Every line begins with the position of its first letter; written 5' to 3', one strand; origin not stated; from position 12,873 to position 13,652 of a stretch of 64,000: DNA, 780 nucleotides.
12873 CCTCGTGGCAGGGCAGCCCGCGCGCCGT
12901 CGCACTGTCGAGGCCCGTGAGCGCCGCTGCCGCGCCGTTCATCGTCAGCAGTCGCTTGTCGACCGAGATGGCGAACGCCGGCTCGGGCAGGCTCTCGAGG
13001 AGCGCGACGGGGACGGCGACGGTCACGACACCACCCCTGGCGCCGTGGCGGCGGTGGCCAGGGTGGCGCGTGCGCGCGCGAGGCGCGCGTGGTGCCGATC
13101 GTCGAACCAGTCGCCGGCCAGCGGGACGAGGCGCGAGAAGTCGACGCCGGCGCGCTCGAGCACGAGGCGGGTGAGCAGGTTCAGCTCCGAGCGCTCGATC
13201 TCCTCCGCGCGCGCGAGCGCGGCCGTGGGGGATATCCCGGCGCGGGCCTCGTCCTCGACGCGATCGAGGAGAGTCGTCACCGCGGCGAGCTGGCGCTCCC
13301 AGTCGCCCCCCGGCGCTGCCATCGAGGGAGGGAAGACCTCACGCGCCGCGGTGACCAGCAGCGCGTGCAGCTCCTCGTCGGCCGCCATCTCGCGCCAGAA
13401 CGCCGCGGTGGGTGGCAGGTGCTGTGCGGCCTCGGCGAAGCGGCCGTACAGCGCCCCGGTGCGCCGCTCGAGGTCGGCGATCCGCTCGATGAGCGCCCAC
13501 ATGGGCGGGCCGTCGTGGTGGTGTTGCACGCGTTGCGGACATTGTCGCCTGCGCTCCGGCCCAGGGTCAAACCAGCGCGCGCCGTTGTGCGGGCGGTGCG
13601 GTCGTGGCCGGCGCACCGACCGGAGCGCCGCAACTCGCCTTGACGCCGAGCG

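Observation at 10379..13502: Translationally coupled operon: ferritin-like protein, then a Cys-rich PAS sigma-54 activator, then a family-2 glycosyltransferase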

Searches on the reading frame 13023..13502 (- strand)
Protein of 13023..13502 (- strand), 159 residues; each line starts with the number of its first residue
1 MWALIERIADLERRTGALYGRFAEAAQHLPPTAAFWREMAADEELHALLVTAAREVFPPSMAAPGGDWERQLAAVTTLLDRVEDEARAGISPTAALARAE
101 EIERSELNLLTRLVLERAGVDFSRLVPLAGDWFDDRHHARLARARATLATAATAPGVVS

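Call 4: search_protein_families(library=pfam, proteins=[window:13023-13502:-], max_evalue=0.1)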
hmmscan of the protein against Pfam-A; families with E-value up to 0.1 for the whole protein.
window:13023-13502:- (159 aa): 1 family
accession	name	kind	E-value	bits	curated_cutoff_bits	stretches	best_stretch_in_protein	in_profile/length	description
PF02915.23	Rubrerythrin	-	0.039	14.8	22.8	1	16-53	14-52/137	Rubrerythrin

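Call 5: search_protein_families(library=ncbifam, proteins=[window:13023-13502:-], max_evalue=0.1)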
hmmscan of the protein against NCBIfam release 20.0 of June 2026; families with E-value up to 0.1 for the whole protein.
window:13023-13502:- (159 aa): 0 families

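Call 6: search_solved_structures(query=window:13023-13502:-, max_evalue=10, show_alignments=2)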
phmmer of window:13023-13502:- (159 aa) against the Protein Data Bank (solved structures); distinct sequences matched with E-value up to 10: 4.
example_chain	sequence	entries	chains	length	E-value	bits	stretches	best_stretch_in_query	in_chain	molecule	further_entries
2zca_A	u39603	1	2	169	0.2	14.8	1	98-147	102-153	Putative uncharacterized protein TTHB189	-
4h7a_A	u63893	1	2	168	0.36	14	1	98-145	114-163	CRISPR-associated protein Cse2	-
6tqh_A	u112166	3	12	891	1.2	12.3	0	20-95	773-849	Aldehyde-alcohol dehydrogenase | Bifunctional aldehyde-alcohol dehydrogenase AdhE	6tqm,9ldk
6ahc_A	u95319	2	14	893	1.2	12.2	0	20-95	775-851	Aldehyde-alcohol dehydrogenase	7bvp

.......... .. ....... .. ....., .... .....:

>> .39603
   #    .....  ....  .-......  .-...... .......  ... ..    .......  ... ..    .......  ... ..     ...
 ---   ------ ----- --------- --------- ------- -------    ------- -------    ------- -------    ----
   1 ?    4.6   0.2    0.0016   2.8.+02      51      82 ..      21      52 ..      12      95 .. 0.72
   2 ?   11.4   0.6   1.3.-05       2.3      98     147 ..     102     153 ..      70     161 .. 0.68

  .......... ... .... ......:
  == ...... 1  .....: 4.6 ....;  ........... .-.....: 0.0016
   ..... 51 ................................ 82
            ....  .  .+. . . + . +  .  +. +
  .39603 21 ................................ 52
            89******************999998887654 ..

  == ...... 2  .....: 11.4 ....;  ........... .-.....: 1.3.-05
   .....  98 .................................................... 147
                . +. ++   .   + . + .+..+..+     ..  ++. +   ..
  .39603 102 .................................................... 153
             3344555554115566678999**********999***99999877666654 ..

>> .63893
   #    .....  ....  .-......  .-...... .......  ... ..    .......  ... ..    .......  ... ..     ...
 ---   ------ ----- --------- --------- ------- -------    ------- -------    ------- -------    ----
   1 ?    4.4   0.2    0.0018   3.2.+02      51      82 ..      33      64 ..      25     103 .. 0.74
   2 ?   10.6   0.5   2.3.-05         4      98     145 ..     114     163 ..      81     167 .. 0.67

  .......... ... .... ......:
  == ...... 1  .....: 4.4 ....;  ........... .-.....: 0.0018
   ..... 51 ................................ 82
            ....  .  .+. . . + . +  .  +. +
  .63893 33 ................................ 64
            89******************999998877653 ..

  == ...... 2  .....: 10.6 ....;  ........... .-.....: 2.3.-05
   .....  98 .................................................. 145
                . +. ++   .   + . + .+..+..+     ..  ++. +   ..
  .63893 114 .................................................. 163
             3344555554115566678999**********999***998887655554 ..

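Call 9: find_homologous_proteins(query=window:13023-13502:-, max_evalue=0.001)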
Query window:13023-13502:- (159 aa): 3 proteins with E <= 0.001 among 1406 candidates.
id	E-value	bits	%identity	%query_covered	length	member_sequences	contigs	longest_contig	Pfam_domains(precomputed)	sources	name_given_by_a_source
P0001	2.8e-92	324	99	100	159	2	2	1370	-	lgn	-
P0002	1.1e-44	170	54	100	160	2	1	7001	-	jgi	jgi:hypothetical protein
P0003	1.7e-42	163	53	98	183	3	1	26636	-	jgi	jgi:rubrerythrin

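Call 10: find_encoding_contigs(protein=P0003, flank=8000)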
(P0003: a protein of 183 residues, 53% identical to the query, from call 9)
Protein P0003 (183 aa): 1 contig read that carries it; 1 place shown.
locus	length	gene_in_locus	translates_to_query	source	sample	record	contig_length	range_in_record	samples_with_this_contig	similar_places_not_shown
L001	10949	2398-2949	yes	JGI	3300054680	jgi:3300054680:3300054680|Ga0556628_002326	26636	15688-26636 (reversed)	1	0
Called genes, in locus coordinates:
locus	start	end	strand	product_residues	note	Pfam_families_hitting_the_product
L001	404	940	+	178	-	PF00872:Transposase_mut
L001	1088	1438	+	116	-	-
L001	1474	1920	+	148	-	-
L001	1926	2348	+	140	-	PF02082:Rrf2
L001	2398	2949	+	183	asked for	-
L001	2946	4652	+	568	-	PF08448:PAS_4, PF00989:PAS, PF08448:PAS_4, PF13426:PAS_9, PF00158:Sigma54_activat, PF14532:Sigma54_activ_2, PF07728:AAA_5, PF25601:AAA_lid_14, +4 more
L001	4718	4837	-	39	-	-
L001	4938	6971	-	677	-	PF02538:Hydantoinase_B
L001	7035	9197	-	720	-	PF05378:Hydant_A_N, PF01968:Hydantoinase_A, PF19278:Hydant_A_C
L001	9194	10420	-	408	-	PF00067:p450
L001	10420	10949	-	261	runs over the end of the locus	-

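Call 11: find_encoding_contigs(protein=P0002, flank=8000)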
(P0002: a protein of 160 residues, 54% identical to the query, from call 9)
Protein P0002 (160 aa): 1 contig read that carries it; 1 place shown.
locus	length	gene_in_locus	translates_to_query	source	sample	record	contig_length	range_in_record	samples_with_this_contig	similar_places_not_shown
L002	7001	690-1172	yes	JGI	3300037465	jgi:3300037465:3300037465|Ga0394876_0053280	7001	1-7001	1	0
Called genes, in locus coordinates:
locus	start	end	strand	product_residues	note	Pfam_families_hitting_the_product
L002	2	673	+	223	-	?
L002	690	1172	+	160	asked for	-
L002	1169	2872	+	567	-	PF08448:PAS_4, PF00989:PAS, PF08448:PAS_4, PF13426:PAS_9, PF00158:Sigma54_activat, PF14532:Sigma54_activ_2, PF07728:AAA_5, PF25601:AAA_lid_14, +3 more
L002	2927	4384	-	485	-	PF02335:Cytochrom_C552, PF14522:Cytochrome_C7 (faint)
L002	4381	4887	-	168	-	-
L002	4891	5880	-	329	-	PF13249:SQHop_cyclase_N (faint), PF13243:SQHop_cyclase_C (faint)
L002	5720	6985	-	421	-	PF02538:Hydantoinase_B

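Call 12: find_encoding_contigs(protein=P0001, flank=8000)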
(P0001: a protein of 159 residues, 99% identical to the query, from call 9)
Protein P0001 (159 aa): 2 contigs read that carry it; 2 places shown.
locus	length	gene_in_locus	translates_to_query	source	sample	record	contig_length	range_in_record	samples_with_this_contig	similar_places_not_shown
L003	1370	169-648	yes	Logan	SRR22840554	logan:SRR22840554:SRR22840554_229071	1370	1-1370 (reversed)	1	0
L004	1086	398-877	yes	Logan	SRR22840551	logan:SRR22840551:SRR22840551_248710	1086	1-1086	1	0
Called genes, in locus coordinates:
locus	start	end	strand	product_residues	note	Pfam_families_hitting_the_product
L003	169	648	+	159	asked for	-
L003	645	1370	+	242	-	?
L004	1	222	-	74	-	?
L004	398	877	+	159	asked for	-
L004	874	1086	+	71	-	?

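Call 24: search_protein_representatives(alignment_id=A1)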
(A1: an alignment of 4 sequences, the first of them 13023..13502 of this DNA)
Query: 4 sequences, 159 profile positions. Proteins with E-value up to 0.001 (for the whole library): 200; up to 1e-10: 13; up to 1e-30: 4. The best 150 are listed.
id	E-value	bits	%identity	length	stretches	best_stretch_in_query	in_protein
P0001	3.3e-84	297.0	-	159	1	1-159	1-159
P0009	2.2e-49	183.8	-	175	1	1-149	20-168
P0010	4.5e-42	160.0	-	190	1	1-149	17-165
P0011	6.4e-33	130.3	-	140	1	1-99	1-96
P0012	1.6e-25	106.2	-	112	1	45-150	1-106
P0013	8.0e-25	104.0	-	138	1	1-100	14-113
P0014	1.0e-24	103.6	-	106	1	1-100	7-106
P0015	5.2e-21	91.6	-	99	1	15-90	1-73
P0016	8.3e-14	68.1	-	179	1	3-152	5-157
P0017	4.2e-13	65.9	-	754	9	8-37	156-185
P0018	9.8e-12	61.4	-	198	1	8-126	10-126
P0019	1.0e-11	61.4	-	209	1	4-146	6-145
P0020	6.4e-11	58.8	-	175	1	3-146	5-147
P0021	4.9e-10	55.9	-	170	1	7-116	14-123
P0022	6.2e-10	55.6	-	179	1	5-118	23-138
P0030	1.1e-08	51.5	-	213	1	4-139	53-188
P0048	2.8e-07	47.0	-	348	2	11-143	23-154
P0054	4.3e-07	46.3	-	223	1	4-123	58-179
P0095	4.8e-06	42.9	-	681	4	27-146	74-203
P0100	5.8e-06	42.7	-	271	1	7-112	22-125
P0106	9.9e-06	41.9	-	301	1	3-115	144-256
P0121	2.7e-05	40.5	-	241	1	3-117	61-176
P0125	3.2e-05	40.3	-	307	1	15-116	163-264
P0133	4.2e-05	39.9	-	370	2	5-123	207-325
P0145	7.1e-05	39.1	-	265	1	10-115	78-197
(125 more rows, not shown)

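Call 27: search_protein_families(library=pfam, alignment_id=A3, max_evalue=0.01)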
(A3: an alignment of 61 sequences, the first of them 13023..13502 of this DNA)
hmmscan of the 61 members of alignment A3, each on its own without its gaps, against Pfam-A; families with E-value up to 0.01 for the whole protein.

A. member 1, window:13023-13502:- (159 aa): 0 families

B. families by the number of members that match (of 61 scanned): 11 families
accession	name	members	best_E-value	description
PF02915.23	Rubrerythrin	45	8.1e-10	Rubrerythrin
PF00210.30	Ferritin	4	1.8e-05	Ferritin-like domain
PF09968.15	DUF2202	2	8.7e-06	Uncharacterized protein domain (DUF2202)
PF04305.20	DUF455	1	0.0015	Protein of unknown function (DUF455)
PF20269.3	CATRA-N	1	0.0037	CASPASE and TPR Repeat-Associated N-terminal domain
PF11887.13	Mce4_CUP1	1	0.0042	Cholesterol uptake porter CUP1 of Mce4, putative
PF20304.3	Sp-CxC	1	0.0066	Small protein from certain CxC ATPase-based DNA modification systems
PF21597.2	TetR_C_43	1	0.0077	Transcriptional regulator SbtR-like, C-terminal domain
PF13668.12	Ferritin_2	1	0.0082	Ferritin-like domain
PF19825.5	DUF6306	1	0.0093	Domain of unknown function (DUF6306)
PF19955.5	EAD1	1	0.0098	Effector-associated domain 1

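Call 28: search_solved_structures(query=A3, max_evalue=1, show_alignments=3)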
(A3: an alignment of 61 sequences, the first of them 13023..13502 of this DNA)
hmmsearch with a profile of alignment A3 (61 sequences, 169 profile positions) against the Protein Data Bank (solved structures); distinct sequences matched with E-value up to 1: 116 (the best 60 are shown).
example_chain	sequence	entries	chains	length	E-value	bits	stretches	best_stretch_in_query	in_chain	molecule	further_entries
5byo_A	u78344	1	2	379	3.4e-22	82.6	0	79-107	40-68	dTor_12x31L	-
4yxz_A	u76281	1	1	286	9.2e-18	68.2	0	79-107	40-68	dTor_9x31L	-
1vjx_A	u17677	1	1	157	3.9e-09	40.1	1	3-151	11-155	putative ferritin-like diiron-carboxylate protein TM1526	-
3qhb_A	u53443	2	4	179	1.1e-08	38.6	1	24-113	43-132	Symerythrin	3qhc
3sid_A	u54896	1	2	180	1.2e-08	38.5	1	24-113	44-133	Symerythrin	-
3ezu_A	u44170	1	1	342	1.6e-06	31.6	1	7-93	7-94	GGDEF domain protein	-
1j30_A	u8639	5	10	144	2.5e-06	31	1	6-62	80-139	144aa long hypothetical rubrerythrin | Sulerythrin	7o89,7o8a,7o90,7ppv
7ppt_A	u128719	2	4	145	2.5e-06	30.9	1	6-62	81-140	Sulerythrin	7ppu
7o8d_A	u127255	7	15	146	2.6e-06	30.9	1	6-62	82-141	Sulerythrin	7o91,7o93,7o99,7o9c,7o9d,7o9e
9s4o_A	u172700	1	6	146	2.6e-06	30.9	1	6-62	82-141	Sulerythrin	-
2oh3_A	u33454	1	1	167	6.1e-06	29.7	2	5-47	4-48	COG1633: Uncharacterized conserved protein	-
4yxy_A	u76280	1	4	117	9.1e-06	29.1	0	79-107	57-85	dTor_9x31L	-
6sop_A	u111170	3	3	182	3.5e-05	27.2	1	5-106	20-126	Ferritin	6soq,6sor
2hz8_A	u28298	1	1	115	3.6e-05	27.2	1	4-83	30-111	De novo designed diiron protein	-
7s5c_A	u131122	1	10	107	8e-05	26.1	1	25-73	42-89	EncB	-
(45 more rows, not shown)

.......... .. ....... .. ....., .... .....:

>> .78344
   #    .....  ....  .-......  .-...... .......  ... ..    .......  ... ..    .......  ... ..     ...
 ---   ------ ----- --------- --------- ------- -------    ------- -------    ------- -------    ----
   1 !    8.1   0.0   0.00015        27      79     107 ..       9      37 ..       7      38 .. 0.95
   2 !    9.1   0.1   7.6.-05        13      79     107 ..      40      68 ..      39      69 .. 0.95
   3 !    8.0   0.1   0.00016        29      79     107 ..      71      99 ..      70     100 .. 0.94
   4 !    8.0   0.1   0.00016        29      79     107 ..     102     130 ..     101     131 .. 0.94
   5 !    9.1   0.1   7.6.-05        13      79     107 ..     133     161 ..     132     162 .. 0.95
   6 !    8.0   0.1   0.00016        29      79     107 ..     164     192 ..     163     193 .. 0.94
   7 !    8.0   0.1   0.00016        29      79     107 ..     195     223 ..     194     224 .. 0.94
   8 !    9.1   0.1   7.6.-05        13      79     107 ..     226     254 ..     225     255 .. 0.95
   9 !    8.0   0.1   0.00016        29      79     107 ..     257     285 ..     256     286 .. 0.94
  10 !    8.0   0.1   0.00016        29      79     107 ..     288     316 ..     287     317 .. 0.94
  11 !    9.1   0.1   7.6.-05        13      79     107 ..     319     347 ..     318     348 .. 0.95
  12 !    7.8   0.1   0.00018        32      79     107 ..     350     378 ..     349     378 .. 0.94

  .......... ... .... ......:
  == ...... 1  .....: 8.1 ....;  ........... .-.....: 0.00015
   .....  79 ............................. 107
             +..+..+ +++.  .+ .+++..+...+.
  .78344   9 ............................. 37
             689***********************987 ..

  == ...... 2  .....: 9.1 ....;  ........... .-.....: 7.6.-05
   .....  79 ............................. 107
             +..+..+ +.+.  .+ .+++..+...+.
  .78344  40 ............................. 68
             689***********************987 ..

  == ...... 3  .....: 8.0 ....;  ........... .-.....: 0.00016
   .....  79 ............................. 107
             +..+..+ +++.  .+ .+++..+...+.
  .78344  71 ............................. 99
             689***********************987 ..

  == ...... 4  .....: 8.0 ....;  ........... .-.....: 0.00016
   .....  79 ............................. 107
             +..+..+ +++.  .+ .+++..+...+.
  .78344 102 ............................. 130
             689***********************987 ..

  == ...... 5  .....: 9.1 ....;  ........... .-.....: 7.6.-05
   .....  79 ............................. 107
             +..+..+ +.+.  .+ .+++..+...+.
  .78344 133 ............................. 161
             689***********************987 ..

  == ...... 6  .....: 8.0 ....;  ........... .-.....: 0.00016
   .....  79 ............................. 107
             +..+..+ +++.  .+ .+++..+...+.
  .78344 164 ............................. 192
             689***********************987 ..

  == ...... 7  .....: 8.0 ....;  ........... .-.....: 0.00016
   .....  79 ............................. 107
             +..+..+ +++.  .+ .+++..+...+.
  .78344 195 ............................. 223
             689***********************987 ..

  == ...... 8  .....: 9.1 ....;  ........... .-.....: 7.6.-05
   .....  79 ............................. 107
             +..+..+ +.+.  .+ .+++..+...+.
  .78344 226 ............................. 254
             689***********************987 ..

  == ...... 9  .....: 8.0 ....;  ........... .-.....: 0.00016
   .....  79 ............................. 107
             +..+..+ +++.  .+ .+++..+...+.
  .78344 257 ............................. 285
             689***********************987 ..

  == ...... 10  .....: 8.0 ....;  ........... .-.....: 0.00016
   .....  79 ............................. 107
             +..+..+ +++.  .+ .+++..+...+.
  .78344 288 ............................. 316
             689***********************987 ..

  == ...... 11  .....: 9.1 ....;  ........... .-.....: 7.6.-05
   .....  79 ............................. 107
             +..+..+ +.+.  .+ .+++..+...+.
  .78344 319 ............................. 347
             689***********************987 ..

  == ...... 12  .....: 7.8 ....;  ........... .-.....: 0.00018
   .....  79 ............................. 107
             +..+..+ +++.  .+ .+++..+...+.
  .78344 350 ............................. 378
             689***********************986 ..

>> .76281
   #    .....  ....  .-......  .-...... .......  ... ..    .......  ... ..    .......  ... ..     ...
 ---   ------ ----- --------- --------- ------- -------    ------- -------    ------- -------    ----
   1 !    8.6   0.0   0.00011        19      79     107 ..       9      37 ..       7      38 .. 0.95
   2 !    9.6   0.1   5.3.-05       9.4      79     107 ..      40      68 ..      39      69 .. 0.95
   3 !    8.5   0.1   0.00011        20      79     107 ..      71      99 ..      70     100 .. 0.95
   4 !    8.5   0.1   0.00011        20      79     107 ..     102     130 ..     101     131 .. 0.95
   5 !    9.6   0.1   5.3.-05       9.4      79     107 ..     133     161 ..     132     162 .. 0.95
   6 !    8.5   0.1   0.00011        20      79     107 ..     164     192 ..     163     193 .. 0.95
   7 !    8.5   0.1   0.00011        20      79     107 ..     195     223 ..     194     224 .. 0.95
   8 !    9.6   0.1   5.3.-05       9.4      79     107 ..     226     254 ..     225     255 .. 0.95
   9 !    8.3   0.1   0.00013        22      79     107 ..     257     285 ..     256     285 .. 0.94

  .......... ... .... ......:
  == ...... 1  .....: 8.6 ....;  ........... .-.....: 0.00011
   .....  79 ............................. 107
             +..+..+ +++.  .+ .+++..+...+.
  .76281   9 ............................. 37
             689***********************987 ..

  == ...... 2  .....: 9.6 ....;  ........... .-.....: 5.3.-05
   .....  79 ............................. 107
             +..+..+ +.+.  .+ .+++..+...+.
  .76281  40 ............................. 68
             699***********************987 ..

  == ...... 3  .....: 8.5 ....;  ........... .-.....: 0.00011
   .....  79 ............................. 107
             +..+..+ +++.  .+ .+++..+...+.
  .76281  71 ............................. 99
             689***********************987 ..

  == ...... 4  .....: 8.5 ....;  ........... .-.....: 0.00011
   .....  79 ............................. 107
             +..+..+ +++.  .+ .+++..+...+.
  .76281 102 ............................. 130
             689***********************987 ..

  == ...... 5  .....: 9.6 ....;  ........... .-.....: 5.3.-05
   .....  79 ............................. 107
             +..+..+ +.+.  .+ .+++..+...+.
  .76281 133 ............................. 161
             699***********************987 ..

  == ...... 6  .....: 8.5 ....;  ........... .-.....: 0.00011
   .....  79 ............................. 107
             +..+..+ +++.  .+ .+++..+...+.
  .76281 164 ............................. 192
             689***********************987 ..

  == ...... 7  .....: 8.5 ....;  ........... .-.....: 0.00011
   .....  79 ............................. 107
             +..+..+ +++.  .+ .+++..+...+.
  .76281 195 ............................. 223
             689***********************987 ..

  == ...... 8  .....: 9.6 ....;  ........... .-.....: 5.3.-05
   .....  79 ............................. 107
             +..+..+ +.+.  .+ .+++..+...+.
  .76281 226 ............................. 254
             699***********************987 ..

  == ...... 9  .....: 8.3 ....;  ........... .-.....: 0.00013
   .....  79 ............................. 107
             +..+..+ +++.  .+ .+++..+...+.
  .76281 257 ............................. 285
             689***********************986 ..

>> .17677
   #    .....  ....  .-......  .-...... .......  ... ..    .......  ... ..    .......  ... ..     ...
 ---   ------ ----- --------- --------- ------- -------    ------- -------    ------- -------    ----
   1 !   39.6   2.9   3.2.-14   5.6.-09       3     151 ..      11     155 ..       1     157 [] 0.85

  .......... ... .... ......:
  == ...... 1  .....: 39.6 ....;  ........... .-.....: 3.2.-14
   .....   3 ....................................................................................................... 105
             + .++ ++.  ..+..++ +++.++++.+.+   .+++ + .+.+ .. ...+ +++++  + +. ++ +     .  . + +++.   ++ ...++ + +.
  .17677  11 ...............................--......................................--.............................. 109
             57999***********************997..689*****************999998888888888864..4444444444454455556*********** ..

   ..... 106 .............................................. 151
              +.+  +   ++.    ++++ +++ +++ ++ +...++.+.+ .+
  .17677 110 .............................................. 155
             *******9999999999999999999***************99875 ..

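Call 29: find_encoding_contigs(protein=P0009, flank=6000, max_places=3)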
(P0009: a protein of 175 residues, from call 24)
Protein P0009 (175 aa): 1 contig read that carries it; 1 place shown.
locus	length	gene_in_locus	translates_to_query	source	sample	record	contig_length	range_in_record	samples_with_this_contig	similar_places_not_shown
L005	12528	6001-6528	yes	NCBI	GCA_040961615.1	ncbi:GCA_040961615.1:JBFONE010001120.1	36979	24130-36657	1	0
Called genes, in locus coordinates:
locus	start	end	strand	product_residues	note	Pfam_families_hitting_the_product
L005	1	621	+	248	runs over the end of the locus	PF04972:BON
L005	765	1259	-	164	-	PF04981:NMD3 (weak)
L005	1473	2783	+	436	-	PF07690:MFS_1, PF13347:MFS_2, PF11700:ATG22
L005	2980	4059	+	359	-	PF04055:Radical_SAM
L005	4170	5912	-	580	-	PF00317:Ribonuc_red_lgN, PF02867:Ribonuc_red_lgC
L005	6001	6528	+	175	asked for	-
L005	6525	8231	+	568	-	PF00989:PAS, PF08448:PAS_4, PF00989:PAS, PF08448:PAS_4, PF13426:PAS_9, PF00158:Sigma54_activat, PF14532:Sigma54_activ_2, PF07728:AAA_5, +4 more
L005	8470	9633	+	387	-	-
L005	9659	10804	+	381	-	PF04909:Amidohydro_2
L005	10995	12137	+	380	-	PF04909:Amidohydro_2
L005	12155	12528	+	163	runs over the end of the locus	-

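Call 30: find_encoding_contigs(protein=P0010, flank=6000, max_places=3)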
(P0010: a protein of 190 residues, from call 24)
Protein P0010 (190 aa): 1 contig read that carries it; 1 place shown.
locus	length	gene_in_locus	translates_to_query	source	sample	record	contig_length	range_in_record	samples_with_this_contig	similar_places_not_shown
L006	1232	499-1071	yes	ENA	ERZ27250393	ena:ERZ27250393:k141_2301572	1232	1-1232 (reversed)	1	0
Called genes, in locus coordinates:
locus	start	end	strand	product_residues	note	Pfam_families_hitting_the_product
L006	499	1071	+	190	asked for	-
